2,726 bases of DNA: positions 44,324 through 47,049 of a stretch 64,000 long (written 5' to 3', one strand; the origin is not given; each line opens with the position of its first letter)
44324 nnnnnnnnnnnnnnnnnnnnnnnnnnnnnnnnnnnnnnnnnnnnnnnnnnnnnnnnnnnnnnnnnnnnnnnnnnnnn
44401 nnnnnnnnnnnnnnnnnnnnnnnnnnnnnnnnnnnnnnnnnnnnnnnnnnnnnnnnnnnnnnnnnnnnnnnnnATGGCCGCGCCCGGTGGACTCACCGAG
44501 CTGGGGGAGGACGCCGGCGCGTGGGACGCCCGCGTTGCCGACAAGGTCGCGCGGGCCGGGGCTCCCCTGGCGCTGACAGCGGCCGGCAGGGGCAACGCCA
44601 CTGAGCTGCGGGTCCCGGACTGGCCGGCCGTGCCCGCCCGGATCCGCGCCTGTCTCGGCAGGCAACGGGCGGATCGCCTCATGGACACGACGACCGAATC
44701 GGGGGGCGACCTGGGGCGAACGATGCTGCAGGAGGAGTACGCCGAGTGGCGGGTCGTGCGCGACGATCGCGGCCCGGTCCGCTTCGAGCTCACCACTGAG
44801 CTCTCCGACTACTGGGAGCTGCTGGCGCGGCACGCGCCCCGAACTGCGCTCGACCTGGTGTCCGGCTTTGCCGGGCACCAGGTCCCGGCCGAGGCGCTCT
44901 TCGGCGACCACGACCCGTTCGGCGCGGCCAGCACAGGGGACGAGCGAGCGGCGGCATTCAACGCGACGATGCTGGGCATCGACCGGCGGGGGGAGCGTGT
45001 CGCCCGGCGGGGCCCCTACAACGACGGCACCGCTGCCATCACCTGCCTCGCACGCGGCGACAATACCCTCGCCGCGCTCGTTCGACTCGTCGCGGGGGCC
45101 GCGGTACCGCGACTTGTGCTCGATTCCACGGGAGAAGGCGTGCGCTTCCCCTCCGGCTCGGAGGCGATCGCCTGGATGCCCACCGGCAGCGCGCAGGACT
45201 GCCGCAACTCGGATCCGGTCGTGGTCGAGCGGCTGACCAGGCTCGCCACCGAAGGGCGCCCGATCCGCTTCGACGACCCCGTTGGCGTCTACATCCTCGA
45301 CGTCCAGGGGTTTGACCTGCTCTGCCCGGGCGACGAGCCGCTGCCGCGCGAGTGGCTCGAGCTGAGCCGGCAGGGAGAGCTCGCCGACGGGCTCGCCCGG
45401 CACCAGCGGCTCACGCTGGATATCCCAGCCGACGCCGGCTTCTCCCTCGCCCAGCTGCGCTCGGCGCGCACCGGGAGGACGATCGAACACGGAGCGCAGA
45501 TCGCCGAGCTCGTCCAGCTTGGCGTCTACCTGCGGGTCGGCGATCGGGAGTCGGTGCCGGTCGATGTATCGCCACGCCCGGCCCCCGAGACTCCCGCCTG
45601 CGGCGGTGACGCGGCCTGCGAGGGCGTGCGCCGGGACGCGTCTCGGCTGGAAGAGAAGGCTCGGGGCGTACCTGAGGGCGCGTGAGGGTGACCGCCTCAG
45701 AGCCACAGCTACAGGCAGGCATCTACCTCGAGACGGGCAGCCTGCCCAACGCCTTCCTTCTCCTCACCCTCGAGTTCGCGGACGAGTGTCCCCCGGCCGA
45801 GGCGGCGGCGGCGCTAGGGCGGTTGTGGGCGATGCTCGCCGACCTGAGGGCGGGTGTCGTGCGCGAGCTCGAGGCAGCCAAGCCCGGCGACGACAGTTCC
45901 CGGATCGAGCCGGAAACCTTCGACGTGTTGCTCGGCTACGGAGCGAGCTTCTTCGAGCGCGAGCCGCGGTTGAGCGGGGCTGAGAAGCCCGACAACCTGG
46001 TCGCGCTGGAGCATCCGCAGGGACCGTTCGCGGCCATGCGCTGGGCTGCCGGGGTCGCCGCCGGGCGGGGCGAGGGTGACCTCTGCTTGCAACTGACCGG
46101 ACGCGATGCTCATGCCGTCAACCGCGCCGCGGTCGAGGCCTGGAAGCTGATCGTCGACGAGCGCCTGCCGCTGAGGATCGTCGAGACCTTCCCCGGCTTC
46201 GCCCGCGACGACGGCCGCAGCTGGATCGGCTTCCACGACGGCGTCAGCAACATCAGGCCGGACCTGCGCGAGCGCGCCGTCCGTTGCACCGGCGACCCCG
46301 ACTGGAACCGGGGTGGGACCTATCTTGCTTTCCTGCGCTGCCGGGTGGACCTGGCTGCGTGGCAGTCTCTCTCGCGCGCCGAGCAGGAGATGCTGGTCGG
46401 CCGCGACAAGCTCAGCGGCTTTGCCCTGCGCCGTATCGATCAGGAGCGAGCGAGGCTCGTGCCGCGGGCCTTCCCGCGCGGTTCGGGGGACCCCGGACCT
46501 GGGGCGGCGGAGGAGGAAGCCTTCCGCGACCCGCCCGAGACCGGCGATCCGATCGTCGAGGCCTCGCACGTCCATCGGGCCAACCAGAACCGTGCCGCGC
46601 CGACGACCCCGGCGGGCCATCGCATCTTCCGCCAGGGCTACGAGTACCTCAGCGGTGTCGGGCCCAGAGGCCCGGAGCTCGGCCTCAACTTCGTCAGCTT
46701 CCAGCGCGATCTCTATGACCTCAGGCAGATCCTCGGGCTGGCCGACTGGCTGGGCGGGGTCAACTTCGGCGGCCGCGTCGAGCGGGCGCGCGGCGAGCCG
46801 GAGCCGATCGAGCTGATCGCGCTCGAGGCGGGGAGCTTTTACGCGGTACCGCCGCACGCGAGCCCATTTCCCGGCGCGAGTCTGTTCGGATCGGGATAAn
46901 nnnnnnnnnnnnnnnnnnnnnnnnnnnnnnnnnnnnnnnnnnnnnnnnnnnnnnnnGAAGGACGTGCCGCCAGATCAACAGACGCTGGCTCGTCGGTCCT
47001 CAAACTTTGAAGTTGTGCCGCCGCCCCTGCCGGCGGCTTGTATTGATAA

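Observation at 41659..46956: tRNA-bounded operon: three unrecognisable proteins translationally coupled to a DyP-type peroxidase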

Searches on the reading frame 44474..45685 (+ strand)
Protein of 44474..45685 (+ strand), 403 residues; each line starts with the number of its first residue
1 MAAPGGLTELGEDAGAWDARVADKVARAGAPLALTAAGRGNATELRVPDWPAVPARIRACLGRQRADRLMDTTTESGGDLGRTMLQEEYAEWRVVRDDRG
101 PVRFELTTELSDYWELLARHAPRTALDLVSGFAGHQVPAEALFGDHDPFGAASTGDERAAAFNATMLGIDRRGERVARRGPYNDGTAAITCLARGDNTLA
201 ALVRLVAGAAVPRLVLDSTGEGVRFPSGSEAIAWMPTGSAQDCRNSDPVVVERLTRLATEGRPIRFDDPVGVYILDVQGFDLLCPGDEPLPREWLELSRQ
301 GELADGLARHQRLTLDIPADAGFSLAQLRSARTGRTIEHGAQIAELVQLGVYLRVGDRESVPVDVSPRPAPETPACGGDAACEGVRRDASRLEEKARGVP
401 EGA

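Call 4: search_protein_families(library=pfam, proteins=[window:44474-45685:+], max_evalue=1)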
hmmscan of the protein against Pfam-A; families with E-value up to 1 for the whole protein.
window:44474-45685:+ (403 aa): 0 families

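Call 5: search_protein_families(library=ncbifam, proteins=[window:44474-45685:+], max_evalue=1)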
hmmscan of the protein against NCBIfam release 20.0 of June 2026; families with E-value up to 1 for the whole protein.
window:44474-45685:+ (403 aa): 0 families

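Call 9: search_solved_structures(query=window:44474-45685:+, max_evalue=10)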
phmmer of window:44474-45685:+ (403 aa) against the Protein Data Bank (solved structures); distinct sequences matched with E-value up to 10: 0.

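Call 47: search_protein_families(library=padloc, proteins=[window:44474-45685:+], max_evalue=1)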
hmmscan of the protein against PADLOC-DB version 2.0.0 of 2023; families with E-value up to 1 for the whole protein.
window:44474-45685:+ (403 aa): 0 families

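Call 61: find_homologous_proteins(query=window:44474-45685:+)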
Query window:44474-45685:+ (403 aa): 94 proteins with E <= 0.001 among 8000 candidates.
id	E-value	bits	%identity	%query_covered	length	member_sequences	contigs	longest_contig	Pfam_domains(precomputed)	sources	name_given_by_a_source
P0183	1.9e-263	892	100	100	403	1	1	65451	PF26676.1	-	-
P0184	5.1e-155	535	63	96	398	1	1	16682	PF26676.1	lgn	-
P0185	3.2e-154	532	63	98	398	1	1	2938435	PF26676.1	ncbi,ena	-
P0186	5.0e-151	522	62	98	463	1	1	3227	PF26676.1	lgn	-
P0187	1.2e-146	507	64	98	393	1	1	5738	PF26676.1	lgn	-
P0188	2.5e-144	500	64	90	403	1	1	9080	PF26676.1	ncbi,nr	ncbi:MAG TPA: hypothetical protein VFW48_06785 [Solirubrobacterales bacterium]|nr:hypothetical prote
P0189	1.3e-134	468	57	98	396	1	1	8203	PF26676.1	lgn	-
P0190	2.1e-131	457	57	98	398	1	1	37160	PF26676.1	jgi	jgi:hypothetical protein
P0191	3.6e-131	456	59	98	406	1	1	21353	PF26676.1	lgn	-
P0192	7.3e-129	449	58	95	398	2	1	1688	PF26676.1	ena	-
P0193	1.5e-128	448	57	98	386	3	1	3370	PF26676.1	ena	-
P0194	6.9e-128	445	60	91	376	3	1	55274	PF26676.1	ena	-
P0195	7.4e-128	445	56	98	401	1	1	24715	PF26676.1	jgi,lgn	jgi:hypothetical protein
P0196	2.2e-127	444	57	98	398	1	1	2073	PF26676.1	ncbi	-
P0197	2.3e-125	437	56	98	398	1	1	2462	PF26676.1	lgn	-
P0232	6.2e-88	314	57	72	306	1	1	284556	PF26676.1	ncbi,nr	ncbi:MAG: hypothetical protein U5R31_16970 [Acidimicrobiia bacterium]|nr:hypothetical protein [Acidi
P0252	2.2e-68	249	48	90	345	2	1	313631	PF26676.1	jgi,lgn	jgi:hypothetical protein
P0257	6.9e-63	231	45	78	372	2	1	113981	PF26676.1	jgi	jgi:hypothetical protein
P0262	2.2e-57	213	38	88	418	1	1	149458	PF26676.1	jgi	jgi:hypothetical protein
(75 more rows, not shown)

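Call 62: find_encoding_contigs(protein=P0232, flank=7000, max_places=1)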
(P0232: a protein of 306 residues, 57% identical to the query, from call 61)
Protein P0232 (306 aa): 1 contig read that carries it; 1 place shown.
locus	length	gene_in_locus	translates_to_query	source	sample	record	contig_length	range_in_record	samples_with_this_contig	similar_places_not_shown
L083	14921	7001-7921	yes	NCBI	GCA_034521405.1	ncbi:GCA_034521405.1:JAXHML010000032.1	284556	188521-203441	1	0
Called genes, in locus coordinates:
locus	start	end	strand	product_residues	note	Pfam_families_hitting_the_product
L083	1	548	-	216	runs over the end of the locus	PF01555:N6_N4_Mtase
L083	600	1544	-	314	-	PF28273:PP_RS20740 (faint)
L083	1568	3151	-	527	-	PF13589:HATPase_c_3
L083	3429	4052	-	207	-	-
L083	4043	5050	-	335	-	PF26676:DUF8225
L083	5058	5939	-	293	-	-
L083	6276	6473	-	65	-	-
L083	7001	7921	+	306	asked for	PF26676:DUF8225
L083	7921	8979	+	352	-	PF20628:Dyp_perox_C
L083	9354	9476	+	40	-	-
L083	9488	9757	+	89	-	-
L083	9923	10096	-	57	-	-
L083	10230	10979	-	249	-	PF01548:DEDD_Tnp_IS110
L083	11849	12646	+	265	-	PF00702:Hydrolase, PF13419:HAD_2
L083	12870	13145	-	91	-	-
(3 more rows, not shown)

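Call 63: find_encoding_contigs(protein=P0252, flank=7000, max_places=1)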
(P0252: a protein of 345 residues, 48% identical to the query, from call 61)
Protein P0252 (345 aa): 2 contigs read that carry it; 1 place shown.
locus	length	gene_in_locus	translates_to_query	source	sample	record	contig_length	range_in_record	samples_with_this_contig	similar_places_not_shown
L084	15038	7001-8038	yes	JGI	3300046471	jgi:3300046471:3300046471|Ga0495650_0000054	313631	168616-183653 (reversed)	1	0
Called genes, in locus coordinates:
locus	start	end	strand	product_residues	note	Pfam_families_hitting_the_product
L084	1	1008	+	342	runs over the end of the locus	-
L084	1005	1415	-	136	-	PF02629:CoA_binding (weak), PF13380:CoA_binding_2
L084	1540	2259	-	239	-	PF09948:PpoB2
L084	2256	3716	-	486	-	PF00264:Tyrosinase, PF25271:DUF7868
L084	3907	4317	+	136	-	-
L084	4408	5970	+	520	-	-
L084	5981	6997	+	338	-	PF26676:DUF8225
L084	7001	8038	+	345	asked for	PF26676:DUF8225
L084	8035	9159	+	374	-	PF20628:Dyp_perox_C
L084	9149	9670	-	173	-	PF02627:CMD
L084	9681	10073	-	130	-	PF12973:Cupin_7 (faint), PF07883:Cupin_2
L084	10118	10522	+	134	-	PF00903:Glyoxalase, PF13669:Glyoxalase_4 (weak), PF22677:Ble-like_N (weak), PF18029:Glyoxalase_6 (faint)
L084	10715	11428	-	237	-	PF13668:Ferritin_2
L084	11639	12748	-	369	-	PF03706:LPG_synthase_TM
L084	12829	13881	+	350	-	PF01590:GAF (weak), PF13185:GAF_2, PF13492:GAF_3, PF00990:GGDEF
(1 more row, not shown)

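Call 64: find_encoding_contigs(protein=P0262, flank=7000, max_places=1)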
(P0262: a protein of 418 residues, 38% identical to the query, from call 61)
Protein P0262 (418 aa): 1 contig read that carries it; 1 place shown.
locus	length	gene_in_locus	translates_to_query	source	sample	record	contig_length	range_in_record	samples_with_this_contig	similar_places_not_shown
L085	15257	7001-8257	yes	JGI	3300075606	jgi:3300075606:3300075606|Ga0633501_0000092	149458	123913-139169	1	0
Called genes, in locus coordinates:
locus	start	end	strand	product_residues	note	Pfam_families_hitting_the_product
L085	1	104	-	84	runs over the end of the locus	-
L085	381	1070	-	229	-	-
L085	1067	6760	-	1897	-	PF20148:DUF6531, PF25023:TEN_YD-shell, PF05593:RHS_repeat, PF25023:TEN_YD-shell, PF25023:TEN_YD-shell, PF05593:RHS_repeat, PF25023:TEN_YD-shell, PF05593:RHS_repeat, +4 more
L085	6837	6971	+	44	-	-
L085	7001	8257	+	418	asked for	PF26676:DUF8225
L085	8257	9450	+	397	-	PF20628:Dyp_perox_C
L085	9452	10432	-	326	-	PF26676:DUF8225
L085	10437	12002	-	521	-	-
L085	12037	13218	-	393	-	PF27295:Y4kD_C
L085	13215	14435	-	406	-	PF00656:Peptidase_C14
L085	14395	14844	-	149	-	-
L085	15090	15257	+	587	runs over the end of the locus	PF13091:PLDc_2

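Call 65: find_encoding_contigs(protein=P0257, flank=7000, max_places=1)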
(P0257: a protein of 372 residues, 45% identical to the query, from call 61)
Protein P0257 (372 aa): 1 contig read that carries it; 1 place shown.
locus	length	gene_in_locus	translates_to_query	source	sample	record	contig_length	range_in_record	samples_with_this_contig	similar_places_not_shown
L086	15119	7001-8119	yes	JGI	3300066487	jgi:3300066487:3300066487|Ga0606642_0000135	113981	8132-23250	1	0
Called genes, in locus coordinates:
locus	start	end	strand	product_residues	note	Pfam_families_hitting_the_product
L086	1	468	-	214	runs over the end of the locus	-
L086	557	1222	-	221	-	PF00072:Response_reg, PF00486:Trans_reg_C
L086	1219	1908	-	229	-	PF00072:Response_reg, PF00486:Trans_reg_C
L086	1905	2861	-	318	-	PF02518:HATPase_c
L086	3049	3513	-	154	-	PF13560:HTH_31, PF01381:HTH_3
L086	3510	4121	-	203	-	PF04542:Sigma70_r2 (weak), PF08281:Sigma70_r4_2, PF04545:Sigma70_r4, PF00196:GerE (weak), PF13384:HTH_23 (weak), PF13518:HTH_28 (weak), PF13542:HTH_Tnp_ISL3 (weak)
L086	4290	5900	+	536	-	-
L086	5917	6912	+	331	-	PF26676:DUF8225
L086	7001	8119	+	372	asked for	PF26676:DUF8225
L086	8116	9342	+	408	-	PF20628:Dyp_perox_C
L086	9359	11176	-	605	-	-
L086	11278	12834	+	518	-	-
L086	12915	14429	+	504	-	PF00135:COesterase (weak), PF20434:BD-FAE, PF07859:Abhydrolase_3 (weak), PF00326:Peptidase_S9 (faint), PF02230:Abhydrolase_2 (weak), PF13946:DUF4214 (weak)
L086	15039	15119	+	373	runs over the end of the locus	-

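Call 93: find_related_loci(query=A7, collection=metagenome_contigs, flank=9000)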
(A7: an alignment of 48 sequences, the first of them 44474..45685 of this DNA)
Query A7 (403 aa) in metagenome_contigs; peptide patterns used: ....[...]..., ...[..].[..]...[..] (x = any residue, [..] = any of these).
133 stretches matched a pattern; 68 encode a relative of the query (tblastn E <= 1e-3); 68 distinct loci.
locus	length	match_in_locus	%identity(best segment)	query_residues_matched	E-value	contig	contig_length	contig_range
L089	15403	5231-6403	62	4-393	2e-139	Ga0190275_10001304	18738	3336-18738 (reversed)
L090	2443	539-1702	58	1-384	4e-137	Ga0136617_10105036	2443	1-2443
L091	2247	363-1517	57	1-396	1e-136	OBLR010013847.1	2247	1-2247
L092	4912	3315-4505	56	1-393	9e-127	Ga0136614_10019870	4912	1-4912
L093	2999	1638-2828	54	1-395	4e-127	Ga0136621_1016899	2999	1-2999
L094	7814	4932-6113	54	1-394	7e-120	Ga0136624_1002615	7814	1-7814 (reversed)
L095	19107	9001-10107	60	1-365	2e-119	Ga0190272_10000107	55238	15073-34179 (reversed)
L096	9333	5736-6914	53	1-393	2e-118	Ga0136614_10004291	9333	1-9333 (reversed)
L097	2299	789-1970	57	1-393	1e-124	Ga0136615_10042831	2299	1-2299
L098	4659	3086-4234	44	4-395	8e-90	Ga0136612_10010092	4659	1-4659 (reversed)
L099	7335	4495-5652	45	7-393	4e-88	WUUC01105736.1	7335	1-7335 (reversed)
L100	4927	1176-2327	47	4-375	5e-84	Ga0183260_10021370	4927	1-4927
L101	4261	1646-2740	46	1-362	8e-79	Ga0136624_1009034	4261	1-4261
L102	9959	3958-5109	45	1-387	2e-76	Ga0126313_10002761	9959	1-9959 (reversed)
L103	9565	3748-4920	44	1-388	2e-76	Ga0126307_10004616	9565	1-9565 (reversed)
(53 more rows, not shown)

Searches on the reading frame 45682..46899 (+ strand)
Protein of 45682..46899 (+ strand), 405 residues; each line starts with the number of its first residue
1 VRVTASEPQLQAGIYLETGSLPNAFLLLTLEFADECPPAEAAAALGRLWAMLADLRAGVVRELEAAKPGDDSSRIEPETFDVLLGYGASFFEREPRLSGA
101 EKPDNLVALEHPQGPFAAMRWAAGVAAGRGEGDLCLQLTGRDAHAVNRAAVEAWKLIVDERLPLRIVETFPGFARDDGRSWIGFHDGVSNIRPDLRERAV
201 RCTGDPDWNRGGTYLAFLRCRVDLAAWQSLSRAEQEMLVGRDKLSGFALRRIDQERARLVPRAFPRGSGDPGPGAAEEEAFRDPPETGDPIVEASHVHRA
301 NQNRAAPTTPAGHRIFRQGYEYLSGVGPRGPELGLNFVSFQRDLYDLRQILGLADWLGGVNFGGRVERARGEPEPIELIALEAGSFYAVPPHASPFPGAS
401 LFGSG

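Call 4: search_protein_families(library=pfam, proteins=[window:45682-46899:+], max_evalue=1)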
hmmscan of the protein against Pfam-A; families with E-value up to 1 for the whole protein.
window:45682-46899:+ (405 aa): 1 family
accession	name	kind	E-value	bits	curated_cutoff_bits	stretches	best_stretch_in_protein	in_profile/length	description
PF20628.3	Dyp_perox_C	-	9.5e-21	74.7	20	1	179-351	3-133/166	Dyp-type peroxidase, C-terminal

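Call 5: search_protein_families(library=ncbifam, proteins=[window:45682-46899:+], max_evalue=1)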
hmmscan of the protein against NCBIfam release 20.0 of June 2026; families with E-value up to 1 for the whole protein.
window:45682-46899:+ (405 aa): 2 families
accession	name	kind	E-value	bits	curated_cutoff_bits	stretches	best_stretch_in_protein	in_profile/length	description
TIGR01413.1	Dyp_perox_fam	superfamily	3.1e-30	105.6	100.5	1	22-351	9-289/323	Dyp-type peroxidase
TIGR01412.1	tat_substr_1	equivalog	3.2e-22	79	428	1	62-345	114-374/420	iron uptake transporter deferrochelatase/peroxidase subunit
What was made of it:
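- On DyP-type peroxidase (product of 45682-46899): TIGR01413 scores 105.6 bits (cut-off 100.5) (calls 4, 5).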

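Call 47: search_protein_families(library=padloc, proteins=[window:45682-46899:+], max_evalue=1)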
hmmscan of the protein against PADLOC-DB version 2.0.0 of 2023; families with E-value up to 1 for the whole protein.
window:45682-46899:+ (405 aa): 0 families

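Call 58: search_solved_structures(query=window:45682-46899:+, max_evalue=0.001, show_alignments=2)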
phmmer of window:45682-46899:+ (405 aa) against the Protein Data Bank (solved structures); distinct sequences matched with E-value up to 0.001: 57.
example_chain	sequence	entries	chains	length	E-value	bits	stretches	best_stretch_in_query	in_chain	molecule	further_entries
6kmm_A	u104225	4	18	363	2.1e-14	56.6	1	70-249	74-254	Deferrochelatase/peroxidase EfeB | Deferrochelatase/peroxidase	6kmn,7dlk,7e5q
7pkx_A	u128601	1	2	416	7.8e-14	54.8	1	70-248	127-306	Deferrochelatase/peroxidase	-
7pl0_A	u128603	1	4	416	1.1e-13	54.3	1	70-248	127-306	Deferrochelatase/peroxidase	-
9u2x_A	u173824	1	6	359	1.3e-13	54.1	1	70-249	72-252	Deferrochelatase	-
9gt0_A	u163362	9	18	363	7e-10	41.7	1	58-251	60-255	Deferrochelatase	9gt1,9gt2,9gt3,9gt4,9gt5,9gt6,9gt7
6i7z_A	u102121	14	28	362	7.1e-10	41.7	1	58-251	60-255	Deferrochelatase/peroxidase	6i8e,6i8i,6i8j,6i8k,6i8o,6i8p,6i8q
9gt8_A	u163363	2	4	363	7.1e-10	41.7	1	58-251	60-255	Deferrochelatase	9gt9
6i7c_A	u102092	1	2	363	7.2e-10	41.7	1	58-251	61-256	Deferrochelatase/peroxidase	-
9fy7_A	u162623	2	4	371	7.2e-10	41.7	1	58-251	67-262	Deferrochelatase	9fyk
8rgs_A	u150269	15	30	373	7.3e-10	41.7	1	58-251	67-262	Deferrochelatase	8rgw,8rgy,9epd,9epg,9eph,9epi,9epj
6i43_A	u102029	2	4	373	7.3e-10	41.7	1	58-251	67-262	Deferrochelatase/peroxidase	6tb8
8pxp_A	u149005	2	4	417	7.4e-10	41.6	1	58-251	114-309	Deferrochelatase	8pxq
8omc_A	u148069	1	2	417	7.4e-10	41.6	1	58-251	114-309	Deferrochelatase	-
8olp_A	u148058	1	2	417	7.4e-10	41.6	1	58-251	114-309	Deferrochelatase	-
3vee_A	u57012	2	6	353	1.1e-09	41.1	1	83-249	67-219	DypB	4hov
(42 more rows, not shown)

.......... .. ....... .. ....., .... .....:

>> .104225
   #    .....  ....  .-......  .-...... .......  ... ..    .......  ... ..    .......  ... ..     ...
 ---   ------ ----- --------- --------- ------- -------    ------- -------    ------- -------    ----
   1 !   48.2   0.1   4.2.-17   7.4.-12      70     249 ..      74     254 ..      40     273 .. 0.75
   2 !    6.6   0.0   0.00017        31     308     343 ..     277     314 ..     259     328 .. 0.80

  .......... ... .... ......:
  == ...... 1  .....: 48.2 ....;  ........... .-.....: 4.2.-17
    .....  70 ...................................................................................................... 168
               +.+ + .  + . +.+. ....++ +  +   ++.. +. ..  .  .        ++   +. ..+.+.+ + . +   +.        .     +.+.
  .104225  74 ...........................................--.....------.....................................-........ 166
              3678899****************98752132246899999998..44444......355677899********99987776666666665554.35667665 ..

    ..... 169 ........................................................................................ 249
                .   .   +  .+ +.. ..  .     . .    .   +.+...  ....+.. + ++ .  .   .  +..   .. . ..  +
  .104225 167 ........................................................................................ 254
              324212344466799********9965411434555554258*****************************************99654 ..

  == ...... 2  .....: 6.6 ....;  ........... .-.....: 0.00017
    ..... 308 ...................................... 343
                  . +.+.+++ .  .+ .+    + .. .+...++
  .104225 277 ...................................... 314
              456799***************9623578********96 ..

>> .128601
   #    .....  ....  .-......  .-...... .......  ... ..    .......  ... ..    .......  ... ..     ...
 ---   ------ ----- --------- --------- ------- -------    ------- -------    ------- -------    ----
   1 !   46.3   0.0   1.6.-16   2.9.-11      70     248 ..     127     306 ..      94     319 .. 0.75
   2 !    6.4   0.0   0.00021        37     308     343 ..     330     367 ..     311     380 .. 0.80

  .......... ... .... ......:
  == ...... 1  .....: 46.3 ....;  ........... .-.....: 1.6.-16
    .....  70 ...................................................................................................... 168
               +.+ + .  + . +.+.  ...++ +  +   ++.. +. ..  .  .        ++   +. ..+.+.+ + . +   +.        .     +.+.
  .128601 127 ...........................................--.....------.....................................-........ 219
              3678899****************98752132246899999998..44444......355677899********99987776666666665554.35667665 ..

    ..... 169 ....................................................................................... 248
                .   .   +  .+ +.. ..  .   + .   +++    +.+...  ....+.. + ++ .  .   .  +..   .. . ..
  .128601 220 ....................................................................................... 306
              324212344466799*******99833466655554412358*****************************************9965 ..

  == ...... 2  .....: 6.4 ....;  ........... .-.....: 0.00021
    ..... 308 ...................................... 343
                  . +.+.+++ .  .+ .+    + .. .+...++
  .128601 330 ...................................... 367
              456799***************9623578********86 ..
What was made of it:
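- On DyP-type peroxidase (product of 45682-46899): GFHDG aligns with GFKDG of EfeB, and the R of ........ aligns with the R of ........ (call 58 alignment).
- Closest known: EfeUOB iron-uptake system. Same: The GXXDG motif and distal Arg align (call 58).
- The DyP motifs are intact (call 58). The DyP's nearest solved relatives are EfeB-type enzymes (call 58).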
